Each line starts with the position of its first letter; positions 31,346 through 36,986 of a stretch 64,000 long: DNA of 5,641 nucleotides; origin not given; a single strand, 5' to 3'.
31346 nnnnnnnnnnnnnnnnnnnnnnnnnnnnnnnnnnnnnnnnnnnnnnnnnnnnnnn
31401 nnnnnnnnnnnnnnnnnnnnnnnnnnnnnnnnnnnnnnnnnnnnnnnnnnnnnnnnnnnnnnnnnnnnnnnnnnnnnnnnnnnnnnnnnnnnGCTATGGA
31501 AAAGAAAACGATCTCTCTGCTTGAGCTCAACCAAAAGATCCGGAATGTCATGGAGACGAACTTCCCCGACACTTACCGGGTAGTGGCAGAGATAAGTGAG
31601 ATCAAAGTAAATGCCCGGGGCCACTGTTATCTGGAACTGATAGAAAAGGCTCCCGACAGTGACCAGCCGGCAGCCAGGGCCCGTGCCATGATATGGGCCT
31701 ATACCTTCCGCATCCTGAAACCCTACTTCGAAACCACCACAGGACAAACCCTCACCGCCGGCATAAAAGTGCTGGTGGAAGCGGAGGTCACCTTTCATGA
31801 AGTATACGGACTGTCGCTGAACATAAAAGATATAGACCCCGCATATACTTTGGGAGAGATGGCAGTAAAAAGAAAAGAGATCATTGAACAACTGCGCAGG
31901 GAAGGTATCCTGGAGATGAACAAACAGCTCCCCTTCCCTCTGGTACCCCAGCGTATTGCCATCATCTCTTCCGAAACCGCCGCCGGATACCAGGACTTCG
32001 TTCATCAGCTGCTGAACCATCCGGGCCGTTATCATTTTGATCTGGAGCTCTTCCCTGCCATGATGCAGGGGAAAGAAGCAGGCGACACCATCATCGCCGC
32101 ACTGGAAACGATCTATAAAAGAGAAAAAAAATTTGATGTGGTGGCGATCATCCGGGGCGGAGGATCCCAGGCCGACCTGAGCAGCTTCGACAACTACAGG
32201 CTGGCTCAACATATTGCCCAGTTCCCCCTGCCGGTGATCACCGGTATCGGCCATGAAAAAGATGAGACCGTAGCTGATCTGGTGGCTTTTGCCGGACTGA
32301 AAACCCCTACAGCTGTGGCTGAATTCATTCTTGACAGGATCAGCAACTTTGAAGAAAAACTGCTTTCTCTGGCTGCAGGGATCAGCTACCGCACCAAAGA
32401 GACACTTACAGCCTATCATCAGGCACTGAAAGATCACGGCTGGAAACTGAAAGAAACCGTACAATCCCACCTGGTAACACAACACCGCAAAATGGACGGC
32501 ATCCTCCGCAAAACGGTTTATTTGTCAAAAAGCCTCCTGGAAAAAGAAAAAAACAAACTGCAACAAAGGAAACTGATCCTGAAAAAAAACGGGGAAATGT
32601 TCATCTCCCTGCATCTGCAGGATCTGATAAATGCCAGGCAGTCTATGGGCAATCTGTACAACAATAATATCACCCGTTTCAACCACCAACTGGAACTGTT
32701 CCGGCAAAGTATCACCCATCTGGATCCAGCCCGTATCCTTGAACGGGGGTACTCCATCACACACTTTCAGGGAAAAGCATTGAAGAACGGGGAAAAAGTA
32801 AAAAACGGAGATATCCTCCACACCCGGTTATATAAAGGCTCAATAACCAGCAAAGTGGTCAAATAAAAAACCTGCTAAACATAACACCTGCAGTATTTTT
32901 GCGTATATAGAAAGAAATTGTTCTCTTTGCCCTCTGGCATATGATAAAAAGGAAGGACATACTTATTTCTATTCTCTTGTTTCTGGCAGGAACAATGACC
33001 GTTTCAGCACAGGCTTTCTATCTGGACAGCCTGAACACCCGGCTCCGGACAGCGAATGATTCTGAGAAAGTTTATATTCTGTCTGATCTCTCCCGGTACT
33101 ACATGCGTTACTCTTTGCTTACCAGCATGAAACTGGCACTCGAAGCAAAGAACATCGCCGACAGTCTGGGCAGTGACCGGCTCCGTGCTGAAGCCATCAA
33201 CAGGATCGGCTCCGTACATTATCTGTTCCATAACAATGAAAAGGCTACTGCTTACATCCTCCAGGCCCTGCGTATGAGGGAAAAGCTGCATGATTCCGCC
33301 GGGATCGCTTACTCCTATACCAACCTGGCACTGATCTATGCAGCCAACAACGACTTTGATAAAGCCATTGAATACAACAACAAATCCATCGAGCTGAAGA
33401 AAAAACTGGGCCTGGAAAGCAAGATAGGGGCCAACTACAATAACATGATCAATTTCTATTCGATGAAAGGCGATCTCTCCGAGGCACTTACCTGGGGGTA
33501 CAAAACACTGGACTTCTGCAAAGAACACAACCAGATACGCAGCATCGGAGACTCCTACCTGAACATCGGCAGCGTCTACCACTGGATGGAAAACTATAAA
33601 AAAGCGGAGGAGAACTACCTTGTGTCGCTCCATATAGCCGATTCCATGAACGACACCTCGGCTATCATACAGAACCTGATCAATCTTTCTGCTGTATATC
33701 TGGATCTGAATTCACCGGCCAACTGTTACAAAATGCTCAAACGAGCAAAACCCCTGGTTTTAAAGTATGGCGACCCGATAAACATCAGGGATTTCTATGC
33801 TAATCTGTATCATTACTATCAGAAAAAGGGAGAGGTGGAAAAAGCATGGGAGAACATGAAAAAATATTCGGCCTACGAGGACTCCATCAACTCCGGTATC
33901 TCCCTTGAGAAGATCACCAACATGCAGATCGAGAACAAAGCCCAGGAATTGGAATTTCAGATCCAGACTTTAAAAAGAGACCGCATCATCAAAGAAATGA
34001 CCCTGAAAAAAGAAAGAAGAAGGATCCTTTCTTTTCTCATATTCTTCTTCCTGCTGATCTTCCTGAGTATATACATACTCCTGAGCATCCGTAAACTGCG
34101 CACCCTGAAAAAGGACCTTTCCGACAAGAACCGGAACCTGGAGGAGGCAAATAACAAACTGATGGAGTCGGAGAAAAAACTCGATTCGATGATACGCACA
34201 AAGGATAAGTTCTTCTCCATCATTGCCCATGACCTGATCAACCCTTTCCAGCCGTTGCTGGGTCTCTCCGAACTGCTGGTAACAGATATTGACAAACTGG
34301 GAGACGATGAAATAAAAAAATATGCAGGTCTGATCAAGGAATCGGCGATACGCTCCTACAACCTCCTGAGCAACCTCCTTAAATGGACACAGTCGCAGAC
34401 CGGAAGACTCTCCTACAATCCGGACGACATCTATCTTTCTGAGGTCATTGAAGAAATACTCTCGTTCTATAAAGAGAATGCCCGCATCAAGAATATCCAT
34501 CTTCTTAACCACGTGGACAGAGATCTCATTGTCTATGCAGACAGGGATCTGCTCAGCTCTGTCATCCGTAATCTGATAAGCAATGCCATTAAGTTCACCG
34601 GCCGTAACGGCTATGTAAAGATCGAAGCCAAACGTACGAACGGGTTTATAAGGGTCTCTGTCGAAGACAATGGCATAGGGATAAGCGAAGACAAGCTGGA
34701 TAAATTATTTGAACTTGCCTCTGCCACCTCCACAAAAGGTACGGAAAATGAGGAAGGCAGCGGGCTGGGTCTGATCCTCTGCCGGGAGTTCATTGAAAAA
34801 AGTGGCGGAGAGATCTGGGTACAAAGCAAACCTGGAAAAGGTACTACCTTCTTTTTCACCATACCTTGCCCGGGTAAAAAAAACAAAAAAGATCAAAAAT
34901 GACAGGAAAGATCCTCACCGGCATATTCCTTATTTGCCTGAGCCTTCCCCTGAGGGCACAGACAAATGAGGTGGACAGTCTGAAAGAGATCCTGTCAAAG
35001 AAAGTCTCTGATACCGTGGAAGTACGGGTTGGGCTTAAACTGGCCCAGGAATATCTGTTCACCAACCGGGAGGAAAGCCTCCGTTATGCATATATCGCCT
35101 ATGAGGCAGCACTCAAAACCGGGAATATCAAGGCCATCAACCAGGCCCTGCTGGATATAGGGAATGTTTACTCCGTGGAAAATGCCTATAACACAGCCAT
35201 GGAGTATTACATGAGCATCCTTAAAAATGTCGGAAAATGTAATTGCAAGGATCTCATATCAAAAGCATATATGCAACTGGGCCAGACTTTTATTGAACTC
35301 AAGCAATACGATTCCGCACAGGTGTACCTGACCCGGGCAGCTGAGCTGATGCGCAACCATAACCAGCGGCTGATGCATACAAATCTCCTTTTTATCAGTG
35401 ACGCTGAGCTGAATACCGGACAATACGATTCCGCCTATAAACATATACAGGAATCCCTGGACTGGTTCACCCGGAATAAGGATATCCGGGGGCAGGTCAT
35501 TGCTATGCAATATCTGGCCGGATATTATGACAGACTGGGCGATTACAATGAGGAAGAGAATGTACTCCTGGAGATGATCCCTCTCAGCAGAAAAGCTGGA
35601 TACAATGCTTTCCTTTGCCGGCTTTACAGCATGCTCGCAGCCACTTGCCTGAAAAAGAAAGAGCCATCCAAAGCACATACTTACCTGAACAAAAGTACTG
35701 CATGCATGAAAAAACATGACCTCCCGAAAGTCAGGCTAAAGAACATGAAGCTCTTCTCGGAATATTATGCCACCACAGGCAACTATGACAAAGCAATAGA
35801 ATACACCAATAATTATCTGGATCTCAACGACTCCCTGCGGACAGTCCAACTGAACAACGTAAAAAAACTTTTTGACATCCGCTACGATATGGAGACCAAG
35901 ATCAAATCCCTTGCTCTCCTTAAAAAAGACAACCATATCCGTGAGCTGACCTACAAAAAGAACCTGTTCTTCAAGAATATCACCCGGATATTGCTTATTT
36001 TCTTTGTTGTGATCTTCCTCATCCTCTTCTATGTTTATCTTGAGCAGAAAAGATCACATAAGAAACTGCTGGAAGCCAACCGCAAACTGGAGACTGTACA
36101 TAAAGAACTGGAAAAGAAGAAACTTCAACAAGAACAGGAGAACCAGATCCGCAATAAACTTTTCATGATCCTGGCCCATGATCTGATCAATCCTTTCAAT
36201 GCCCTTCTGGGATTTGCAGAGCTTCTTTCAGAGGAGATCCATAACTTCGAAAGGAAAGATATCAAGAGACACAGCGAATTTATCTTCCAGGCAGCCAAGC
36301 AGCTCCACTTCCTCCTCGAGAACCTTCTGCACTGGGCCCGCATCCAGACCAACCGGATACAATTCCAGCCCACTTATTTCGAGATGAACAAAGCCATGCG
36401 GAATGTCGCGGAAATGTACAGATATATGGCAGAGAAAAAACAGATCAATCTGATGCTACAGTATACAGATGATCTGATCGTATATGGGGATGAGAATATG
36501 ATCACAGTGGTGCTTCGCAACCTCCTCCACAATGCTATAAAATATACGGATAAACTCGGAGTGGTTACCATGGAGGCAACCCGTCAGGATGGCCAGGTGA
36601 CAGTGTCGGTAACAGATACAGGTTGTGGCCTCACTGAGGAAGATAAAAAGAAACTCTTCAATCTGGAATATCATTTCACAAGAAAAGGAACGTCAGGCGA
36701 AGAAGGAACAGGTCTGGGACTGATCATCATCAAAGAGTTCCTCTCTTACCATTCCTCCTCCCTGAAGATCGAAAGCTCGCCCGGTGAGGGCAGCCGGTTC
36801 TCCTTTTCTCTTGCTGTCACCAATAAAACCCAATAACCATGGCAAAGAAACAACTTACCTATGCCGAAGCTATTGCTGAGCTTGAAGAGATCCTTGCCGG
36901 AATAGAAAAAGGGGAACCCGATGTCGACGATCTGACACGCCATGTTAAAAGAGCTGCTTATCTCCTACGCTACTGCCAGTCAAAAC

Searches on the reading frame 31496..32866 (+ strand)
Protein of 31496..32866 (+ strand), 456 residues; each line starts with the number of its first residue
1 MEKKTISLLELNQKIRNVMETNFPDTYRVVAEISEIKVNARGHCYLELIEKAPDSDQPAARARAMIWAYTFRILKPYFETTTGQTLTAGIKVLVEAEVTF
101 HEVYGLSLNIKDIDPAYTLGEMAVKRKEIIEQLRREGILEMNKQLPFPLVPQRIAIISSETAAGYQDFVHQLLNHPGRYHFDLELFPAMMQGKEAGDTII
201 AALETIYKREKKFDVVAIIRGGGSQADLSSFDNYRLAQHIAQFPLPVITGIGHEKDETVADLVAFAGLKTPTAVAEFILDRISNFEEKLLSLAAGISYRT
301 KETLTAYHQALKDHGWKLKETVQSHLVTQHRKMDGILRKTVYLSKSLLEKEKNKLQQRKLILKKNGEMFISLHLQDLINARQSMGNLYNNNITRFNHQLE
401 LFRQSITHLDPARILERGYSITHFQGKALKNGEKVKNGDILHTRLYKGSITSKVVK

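Call 61: search_protein_families(library=pfam, proteins=[window:31496-32866:+], max_evalue=0.00001)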
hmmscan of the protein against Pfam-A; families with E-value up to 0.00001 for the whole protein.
window:31496-32866:+ (456 aa): 2 families
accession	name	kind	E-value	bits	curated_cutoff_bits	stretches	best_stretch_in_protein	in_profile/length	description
PF02601.20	Exonuc_VII_L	-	8.3e-74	249.3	35.9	1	139-452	2-314/315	Exonuclease VII, large subunit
PF13742.12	tRNA_anti_2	-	3.4e-18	66.1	27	1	7-114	2-95/95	OB-fold nucleic acid binding domain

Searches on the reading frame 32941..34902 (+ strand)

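Call 61: search_protein_families(library=pfam, proteins=[window:32941-34902:+], max_evalue=0.00001)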
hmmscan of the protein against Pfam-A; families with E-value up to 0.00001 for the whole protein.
window:32941-34902:+ (653 aa): 6 families
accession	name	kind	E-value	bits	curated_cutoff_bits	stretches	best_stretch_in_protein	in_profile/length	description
PF02518.31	HATPase_c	-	1.2e-29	103.4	26.4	1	534-643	2-109/111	Histidine kinase-, DNA gyrase B-, and HSP90-like ATPase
PF13424.12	TPR_12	-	1.2e-17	64.3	30.1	1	83-155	3-77/77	Tetratricopeptide repeat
PF13374.12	TPR_10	-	7.1e-11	42.2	27.5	0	123-155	2-34/42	Tetratricopeptide repeat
PF00515.34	TPR_1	-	2.6e-10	40.1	27.8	1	123-153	1-31/34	Tetratricopeptide repeat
PF13589.12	HATPase_c_3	-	2.6e-06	27.9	25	1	540-610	5-76/137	Histidine kinase-, DNA gyrase B-, and HSP90-like ATPase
PF00512.31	HisKA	-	5.2e-06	26.9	26.9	0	421-486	2-64/66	His Kinase A (phospho-acceptor) domain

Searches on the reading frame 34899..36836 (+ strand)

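Call 61: search_protein_families(library=pfam, proteins=[window:34899-36836:+], max_evalue=0.00001)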
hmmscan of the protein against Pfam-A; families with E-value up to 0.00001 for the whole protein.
window:34899-36836:+ (645 aa): 7 families
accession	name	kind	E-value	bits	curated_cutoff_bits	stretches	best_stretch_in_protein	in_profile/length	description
PF02518.31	HATPase_c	-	1.3e-22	80.8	26.4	1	530-640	1-109/111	Histidine kinase-, DNA gyrase B-, and HSP90-like ATPase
PF13424.12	TPR_12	-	1.1e-12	48.4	30.1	0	166-225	9-70/77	Tetratricopeptide repeat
PF07719.23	TPR_2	-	3e-09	36.7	27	0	122-154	2-34/34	Tetratricopeptide repeat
PF13181.12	TPR_8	-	4.2e-09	36.3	25.7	0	122-150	2-30/34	Tetratricopeptide repeat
PF00512.31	HisKA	-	2.7e-08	34.2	26.9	1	418-484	2-65/66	His Kinase A (phospho-acceptor) domain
PF00515.34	TPR_1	-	6.5e-08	32.5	27.8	0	122-153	2-33/34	Tetratricopeptide repeat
PF13428.12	TPR_14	-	3.2e-07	30.8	23.5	0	123-149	3-29/44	Tetratricopeptide repeat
